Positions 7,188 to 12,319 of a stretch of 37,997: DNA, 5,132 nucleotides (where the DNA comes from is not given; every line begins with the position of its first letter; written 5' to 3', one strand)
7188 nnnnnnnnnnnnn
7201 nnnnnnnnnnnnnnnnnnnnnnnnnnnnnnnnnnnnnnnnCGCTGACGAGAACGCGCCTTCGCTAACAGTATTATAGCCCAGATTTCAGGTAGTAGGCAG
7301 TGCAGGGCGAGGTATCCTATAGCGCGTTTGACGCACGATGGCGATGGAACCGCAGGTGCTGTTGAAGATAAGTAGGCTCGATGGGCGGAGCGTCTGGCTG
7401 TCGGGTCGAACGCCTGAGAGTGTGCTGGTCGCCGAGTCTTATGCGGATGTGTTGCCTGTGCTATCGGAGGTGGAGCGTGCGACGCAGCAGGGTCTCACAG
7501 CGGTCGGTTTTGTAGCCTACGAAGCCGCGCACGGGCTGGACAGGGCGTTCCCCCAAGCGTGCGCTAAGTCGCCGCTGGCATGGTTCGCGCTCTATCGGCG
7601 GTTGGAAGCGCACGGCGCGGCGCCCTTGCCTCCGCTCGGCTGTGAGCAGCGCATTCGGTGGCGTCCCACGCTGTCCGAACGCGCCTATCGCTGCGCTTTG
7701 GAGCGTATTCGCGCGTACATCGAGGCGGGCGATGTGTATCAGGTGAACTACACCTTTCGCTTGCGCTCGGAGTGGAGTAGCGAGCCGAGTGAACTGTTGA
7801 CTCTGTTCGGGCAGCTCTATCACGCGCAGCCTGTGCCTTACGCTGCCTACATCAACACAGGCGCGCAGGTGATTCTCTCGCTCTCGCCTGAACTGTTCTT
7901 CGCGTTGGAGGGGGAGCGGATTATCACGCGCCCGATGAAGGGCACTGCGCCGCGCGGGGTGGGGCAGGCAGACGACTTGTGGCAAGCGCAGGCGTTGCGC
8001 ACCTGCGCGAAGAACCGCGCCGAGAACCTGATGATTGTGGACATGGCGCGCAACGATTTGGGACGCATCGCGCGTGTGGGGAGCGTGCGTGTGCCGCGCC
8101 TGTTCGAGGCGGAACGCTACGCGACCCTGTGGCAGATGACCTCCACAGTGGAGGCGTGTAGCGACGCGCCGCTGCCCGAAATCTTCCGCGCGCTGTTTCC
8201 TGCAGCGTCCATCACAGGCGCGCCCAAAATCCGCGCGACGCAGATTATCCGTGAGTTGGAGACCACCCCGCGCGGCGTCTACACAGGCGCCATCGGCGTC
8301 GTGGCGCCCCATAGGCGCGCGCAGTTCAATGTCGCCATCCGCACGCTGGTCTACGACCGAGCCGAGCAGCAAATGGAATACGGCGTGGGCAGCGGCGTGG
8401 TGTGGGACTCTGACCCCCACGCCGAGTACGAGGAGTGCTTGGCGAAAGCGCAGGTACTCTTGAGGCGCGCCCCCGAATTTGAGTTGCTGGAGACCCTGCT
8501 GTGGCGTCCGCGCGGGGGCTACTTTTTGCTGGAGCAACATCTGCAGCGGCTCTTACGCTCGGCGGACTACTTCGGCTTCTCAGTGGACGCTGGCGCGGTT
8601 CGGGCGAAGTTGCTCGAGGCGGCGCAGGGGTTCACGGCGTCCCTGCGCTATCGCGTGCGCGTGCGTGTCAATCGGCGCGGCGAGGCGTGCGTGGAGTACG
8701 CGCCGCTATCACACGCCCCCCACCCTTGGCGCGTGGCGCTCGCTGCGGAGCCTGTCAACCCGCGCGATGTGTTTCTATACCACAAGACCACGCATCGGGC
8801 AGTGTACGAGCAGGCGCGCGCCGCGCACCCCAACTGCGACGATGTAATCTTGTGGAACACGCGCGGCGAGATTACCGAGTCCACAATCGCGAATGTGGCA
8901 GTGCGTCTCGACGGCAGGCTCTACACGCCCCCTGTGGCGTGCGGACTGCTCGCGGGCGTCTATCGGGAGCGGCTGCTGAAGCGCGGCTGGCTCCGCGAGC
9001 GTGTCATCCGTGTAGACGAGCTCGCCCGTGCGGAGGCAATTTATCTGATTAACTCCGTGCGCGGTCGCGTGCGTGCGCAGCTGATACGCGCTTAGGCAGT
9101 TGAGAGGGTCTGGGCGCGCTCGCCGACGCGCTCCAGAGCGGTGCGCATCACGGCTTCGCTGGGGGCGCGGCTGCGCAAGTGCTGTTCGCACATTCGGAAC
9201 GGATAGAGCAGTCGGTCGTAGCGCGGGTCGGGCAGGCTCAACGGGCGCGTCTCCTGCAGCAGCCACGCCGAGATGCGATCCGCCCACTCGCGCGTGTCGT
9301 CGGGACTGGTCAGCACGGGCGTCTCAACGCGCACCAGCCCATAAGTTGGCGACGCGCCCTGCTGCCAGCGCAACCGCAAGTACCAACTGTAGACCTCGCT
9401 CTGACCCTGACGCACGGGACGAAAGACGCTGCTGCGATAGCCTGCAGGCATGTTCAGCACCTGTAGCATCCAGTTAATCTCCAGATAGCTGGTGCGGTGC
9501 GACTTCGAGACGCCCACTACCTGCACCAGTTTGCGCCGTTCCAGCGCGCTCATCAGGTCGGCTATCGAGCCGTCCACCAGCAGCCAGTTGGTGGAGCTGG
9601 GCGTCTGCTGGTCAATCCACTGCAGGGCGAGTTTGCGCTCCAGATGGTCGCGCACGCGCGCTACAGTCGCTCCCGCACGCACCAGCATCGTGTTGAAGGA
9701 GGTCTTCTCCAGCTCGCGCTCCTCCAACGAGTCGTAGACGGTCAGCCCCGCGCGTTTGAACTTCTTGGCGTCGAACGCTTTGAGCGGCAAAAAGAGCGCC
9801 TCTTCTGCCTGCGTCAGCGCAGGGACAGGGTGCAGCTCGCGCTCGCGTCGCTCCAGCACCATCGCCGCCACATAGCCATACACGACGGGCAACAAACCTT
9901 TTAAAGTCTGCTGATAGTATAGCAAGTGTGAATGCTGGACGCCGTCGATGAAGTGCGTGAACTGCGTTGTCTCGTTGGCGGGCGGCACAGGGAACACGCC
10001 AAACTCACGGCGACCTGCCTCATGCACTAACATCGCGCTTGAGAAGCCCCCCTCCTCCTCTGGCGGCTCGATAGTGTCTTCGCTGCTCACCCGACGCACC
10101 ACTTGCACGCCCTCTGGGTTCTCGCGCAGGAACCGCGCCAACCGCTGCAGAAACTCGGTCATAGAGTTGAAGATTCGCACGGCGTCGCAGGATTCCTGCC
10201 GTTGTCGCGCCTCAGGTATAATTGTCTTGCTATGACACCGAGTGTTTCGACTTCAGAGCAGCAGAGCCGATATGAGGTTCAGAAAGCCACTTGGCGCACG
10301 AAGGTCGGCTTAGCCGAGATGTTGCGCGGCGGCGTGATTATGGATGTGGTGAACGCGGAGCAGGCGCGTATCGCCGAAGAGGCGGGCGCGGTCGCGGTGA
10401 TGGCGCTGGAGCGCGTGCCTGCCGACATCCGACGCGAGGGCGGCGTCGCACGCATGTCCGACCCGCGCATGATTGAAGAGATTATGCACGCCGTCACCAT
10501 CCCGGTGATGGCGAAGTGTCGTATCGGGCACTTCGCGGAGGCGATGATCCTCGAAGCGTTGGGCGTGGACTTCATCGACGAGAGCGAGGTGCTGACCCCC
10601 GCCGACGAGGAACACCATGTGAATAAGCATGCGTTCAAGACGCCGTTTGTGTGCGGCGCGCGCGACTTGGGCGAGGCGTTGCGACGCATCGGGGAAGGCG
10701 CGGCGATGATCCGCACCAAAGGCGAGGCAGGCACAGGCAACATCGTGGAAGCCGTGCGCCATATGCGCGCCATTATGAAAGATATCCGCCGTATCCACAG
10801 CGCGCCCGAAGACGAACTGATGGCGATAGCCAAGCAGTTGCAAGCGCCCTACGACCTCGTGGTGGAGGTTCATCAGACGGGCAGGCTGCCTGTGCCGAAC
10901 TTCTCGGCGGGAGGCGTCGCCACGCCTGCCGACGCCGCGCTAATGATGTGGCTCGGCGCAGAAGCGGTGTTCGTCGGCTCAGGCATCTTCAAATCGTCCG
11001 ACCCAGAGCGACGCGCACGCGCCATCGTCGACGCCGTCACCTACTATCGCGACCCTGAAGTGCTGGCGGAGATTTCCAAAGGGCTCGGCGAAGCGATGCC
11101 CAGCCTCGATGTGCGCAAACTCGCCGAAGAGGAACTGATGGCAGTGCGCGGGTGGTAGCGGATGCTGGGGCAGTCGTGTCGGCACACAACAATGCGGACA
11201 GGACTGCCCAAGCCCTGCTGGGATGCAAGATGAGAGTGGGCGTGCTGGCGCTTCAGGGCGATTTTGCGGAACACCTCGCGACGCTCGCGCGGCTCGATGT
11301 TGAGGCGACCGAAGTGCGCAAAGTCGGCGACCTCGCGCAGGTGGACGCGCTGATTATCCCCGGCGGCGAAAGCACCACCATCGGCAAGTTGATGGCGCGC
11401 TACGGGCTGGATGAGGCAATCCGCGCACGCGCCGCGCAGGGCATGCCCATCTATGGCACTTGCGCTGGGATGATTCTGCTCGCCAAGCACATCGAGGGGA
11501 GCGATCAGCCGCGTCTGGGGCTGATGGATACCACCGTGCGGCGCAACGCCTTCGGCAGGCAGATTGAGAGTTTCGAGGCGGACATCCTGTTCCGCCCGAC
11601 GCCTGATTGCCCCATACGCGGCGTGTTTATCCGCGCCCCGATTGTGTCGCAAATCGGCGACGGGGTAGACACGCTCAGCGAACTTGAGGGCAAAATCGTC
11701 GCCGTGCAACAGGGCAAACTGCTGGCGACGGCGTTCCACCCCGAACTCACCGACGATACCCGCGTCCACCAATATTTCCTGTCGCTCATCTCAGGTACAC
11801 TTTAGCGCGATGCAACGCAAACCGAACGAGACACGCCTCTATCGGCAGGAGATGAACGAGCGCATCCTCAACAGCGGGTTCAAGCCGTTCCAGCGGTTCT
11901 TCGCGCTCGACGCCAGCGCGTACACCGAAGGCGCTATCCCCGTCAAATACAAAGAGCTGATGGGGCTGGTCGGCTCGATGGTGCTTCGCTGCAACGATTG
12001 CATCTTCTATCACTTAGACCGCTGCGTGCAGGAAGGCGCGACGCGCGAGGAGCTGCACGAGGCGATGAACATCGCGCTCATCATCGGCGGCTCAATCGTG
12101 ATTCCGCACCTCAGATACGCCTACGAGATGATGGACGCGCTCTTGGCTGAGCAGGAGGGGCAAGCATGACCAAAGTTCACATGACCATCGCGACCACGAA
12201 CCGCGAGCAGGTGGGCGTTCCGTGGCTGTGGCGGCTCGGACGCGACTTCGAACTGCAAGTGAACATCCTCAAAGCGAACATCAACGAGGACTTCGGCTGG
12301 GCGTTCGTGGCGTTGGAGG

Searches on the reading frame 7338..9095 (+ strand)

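Call 11: search_protein_families(library=pfam, proteins=[window:7338-9095:+], max_evalue=0.001)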
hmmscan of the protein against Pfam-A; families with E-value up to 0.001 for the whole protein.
window:7338-9095:+ (585 aa): 2 families
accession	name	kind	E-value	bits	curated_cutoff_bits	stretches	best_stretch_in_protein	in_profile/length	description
PF00425.24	Chorismate_bind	-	7.8e-81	271.8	27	1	114-370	2-257/257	chorismate binding enzyme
PF01063.24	Aminotran_4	-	5.1e-38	131.6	28.5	1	383-579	2-219/223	Amino-transferase class IV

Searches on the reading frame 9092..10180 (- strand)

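Call 11: search_protein_families(library=pfam, proteins=[window:9092-10180:-], max_evalue=0.001)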
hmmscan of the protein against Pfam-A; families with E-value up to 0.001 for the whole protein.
window:9092-10180:- (362 aa): 0 families

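Call 76: search_protein_families(library=pfam, proteins=[window:9092-10180:-], max_evalue=0.01)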
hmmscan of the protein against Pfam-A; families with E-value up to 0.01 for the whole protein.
window:9092-10180:- (362 aa): 1 family
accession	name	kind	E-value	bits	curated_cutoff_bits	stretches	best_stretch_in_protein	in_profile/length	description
PF09376.16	NurA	-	0.0024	17.9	21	0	208-290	120-218/254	NurA domain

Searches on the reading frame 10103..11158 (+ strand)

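Call 11: search_protein_families(library=pfam, proteins=[window:10103-11158:+], max_evalue=0.001)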
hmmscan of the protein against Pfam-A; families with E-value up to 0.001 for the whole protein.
window:10103-11158:+ (351 aa): 3 families
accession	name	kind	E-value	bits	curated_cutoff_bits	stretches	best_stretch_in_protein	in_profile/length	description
PF01680.23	SOR_SNZ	-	3.3e-110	367.2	27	1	64-269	2-207/207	SOR/SNZ family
PF05690.20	ThiG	-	9.7e-09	35.4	23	1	264-313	176-225/247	Thiazole biosynthesis protein ThiG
PF17935.6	TetR_C_27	-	0.00067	20.2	26.1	0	292-326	61-95/106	Tetracyclin repressor-like, C-terminal domain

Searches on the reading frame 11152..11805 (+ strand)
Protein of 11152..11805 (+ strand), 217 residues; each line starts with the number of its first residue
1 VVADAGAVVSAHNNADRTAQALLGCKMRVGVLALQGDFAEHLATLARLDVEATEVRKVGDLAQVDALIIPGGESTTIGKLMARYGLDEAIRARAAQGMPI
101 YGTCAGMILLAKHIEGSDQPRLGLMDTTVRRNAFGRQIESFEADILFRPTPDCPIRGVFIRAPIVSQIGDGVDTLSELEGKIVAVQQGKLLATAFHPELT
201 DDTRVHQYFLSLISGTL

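Call 11: search_protein_families(library=pfam, proteins=[window:11152-11805:+], max_evalue=0.001)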
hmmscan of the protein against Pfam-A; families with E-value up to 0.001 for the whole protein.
window:11152-11805:+ (217 aa): 4 families
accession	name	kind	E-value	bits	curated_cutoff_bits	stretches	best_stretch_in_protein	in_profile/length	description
PF01174.25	SNO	-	6.7e-65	218.9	27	1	31-211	1-184/188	SNO glutamine amidotransferase family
PF07685.20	GATase_3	-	5.8e-12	46.1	27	1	48-133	23-119/196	CobB/CobQ-like glutamine amidotransferase domain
PF03575.23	Peptidase_S51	-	8e-09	35.9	23.9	1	42-118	60-137/206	Peptidase family S51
PF00117.34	GATase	-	0.00021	21.5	22.8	1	45-206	26-180/190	Glutamine amidotransferase class-I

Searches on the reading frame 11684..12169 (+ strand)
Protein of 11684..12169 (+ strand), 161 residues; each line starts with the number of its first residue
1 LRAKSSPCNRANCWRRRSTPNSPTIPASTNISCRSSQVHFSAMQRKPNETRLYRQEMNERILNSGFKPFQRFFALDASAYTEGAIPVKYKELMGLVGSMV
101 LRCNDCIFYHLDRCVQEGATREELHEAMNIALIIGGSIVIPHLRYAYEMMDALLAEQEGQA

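Call 76: search_protein_families(library=pfam, proteins=[window:11684-12169:+], max_evalue=0.01)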
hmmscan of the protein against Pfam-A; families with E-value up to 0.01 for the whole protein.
window:11684-12169:+ (161 aa): 1 family
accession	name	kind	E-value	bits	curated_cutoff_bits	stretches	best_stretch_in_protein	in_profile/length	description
PF02627.25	CMD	-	5.5e-13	49.2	23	1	70-140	5-75/84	Carboxymuconolactone decarboxylase family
